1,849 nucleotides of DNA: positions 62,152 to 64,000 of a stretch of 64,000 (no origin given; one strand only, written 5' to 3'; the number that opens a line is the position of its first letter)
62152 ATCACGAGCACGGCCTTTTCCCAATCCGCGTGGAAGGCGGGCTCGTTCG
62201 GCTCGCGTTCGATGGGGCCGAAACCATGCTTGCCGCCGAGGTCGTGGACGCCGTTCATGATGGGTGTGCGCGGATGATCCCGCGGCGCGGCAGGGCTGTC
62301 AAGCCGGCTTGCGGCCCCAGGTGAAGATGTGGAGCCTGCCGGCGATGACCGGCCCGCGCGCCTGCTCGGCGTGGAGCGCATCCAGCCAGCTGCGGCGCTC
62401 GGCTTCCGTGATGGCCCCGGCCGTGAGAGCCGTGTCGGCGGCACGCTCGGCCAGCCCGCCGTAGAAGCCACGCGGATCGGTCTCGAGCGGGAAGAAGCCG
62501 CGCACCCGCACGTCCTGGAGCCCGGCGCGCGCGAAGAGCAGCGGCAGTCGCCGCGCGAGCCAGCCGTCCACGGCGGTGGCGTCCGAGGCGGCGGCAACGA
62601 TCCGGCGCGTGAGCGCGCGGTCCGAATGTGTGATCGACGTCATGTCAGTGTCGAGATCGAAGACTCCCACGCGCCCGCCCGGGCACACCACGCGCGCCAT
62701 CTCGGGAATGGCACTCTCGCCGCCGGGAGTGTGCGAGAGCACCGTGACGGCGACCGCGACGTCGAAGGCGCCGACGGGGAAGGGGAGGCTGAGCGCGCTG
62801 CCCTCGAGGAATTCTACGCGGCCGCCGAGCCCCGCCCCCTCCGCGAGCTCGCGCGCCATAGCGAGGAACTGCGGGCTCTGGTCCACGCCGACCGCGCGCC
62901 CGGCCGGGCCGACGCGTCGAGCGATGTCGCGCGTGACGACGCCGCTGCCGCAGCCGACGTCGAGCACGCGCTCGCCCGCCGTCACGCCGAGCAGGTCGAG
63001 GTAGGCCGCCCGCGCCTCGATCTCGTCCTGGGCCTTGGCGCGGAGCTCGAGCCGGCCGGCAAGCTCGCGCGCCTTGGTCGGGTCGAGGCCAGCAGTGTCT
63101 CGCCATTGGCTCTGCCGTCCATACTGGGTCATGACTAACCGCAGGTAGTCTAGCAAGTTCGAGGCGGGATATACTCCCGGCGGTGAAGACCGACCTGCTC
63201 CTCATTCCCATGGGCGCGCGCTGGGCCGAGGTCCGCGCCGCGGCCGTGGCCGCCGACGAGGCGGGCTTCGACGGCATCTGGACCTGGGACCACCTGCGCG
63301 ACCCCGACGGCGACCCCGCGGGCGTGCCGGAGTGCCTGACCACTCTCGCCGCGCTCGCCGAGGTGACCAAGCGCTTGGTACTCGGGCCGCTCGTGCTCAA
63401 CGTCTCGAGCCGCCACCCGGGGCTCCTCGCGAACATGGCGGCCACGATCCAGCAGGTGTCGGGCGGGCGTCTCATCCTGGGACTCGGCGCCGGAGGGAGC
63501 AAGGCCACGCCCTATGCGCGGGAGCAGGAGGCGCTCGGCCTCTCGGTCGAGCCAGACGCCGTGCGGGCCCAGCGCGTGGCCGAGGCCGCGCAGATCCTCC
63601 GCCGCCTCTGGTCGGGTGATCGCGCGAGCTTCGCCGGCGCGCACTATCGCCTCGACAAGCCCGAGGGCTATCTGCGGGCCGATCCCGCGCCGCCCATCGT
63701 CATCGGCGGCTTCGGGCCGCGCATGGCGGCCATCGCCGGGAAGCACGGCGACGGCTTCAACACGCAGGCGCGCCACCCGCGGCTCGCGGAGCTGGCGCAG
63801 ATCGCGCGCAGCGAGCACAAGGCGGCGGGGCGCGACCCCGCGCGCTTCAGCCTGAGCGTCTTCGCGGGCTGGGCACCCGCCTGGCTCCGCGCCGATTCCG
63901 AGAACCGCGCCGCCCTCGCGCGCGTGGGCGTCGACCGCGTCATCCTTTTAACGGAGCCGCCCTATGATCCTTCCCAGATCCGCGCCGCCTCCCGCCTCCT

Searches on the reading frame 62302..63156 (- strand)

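Call 42: search_protein_families(library=pfam, proteins=[window:62302-63156:-], max_evalue=0.001)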
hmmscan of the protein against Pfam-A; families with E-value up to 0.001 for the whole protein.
window:62302-63156:- (285 aa): 13 families
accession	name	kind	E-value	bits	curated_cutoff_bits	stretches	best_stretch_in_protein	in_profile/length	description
PF13649.12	Methyltransf_25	-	1.1e-22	80.9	27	1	64-161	1-97/97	Methyltransferase domain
PF08241.18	Methyltransf_11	-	1.1e-21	77.7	21.2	1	65-163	1-93/95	Methyltransferase domain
PF13847.12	Methyltransf_31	-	3.2e-19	69.5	27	1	60-169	3-113/145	Methyltransferase domain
PF01209.24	Ubie_methyltran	-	3.3e-17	63.1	20.1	1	53-168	40-154/233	ubiE/COQ5 methyltransferase family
PF08242.18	Methyltransf_12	-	6.4e-15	56.1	30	1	65-163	1-98/98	Methyltransferase domain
PF01135.25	PCMT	-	2.2e-09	37.8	20.3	1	48-105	61-118/210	Protein-L-isoaspartate(D-aspartate) O-methyltransferase (PCMT)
PF13489.12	Methyltransf_23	-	5.5e-09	36.4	27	1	58-216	20-162/164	Methyltransferase domain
PF02353.26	CMAS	-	0.00015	21.6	27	1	50-116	52-116/273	Mycolic acid cyclopropane synthetase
PF06325.19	PrmA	-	0.00021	21.3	22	1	58-110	159-209/296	Ribosomal protein L11 methyltransferase (PrmA)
PF01596.23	Methyltransf_3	-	0.00022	21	22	1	49-123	32-107/204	O-methyltransferase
PF05175.20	MTS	-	0.00028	21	23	1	54-121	25-90/170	Methyltransferase small domain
PF08704.16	GCD14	-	0.00032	20.9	26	1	56-126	36-106/247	tRNA methyltransferase complex GCD14 subunit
PF08003.17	Methyltransf_9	-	0.00046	19.7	23.8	1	61-144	116-196/315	Protein of unknown function (DUF1698)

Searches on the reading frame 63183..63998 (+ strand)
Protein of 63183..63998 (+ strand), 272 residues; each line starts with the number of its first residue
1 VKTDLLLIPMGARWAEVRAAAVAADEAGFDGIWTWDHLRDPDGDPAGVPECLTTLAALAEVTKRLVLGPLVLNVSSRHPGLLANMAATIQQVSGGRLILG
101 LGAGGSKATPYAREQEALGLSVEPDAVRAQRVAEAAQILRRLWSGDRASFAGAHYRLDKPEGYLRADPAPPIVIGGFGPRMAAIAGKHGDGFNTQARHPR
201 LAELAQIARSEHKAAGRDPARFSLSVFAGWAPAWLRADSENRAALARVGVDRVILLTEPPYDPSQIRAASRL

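Call 42: search_protein_families(library=pfam, proteins=[window:63183-63998:+], max_evalue=0.001)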
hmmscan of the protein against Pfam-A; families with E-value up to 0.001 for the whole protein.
window:63183-63998:+ (272 aa): 1 family
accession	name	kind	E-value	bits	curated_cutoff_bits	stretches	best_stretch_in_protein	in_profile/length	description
PF00296.26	Bac_luciferase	-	3.1e-48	165.2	27.9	1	12-228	20-226/314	Luciferase-like monooxygenase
